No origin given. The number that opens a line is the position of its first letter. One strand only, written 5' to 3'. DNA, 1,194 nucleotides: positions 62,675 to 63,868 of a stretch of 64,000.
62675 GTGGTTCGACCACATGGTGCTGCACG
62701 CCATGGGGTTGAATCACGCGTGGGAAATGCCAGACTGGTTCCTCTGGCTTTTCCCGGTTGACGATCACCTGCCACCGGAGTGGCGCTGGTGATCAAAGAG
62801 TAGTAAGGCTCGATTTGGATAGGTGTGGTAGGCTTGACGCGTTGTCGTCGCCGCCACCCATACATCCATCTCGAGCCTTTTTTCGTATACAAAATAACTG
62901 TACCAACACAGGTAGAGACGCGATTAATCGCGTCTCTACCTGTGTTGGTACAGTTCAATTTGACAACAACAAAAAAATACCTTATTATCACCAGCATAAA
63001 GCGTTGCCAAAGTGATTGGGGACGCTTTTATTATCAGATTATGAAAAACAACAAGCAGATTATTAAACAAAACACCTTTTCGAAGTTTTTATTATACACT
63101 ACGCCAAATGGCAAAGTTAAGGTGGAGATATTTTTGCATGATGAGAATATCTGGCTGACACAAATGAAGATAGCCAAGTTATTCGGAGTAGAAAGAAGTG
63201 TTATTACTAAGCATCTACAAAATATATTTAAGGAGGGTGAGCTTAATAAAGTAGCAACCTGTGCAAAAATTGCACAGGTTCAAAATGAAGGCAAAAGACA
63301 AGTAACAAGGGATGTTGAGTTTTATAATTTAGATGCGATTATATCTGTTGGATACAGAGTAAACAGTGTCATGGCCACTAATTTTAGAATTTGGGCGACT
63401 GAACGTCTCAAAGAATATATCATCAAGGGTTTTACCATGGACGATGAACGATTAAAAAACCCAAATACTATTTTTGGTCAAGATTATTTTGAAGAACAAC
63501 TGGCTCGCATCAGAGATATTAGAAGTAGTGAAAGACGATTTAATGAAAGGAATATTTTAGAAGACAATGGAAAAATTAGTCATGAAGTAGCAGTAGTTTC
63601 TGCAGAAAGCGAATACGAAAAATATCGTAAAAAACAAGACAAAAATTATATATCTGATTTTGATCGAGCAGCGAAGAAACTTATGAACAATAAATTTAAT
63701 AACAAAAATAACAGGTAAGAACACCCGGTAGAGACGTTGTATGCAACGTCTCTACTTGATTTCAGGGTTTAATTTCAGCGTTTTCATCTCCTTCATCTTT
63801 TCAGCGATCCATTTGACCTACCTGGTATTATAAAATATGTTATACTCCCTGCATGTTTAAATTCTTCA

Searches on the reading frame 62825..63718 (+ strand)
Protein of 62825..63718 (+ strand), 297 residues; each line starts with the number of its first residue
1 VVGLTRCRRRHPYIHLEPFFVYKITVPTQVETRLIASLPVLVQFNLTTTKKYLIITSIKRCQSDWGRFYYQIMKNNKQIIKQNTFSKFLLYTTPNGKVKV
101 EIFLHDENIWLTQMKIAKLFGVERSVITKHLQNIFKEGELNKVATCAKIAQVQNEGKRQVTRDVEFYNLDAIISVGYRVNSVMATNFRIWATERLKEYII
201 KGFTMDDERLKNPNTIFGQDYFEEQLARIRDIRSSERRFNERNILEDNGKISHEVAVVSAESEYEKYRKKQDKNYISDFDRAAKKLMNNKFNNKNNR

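Call 86: search_protein_families(library=pfam, proteins=[window:62825-63718:+], max_evalue=0.0001)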
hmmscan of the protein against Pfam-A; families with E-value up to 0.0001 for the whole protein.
window:62825-63718:+ (297 aa): 1 family
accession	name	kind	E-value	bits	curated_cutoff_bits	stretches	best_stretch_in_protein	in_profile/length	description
PF13310.11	Virulence_RhuM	-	3.3e-48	164.6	33.7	2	144-240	1-95/252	Virulence protein RhuM family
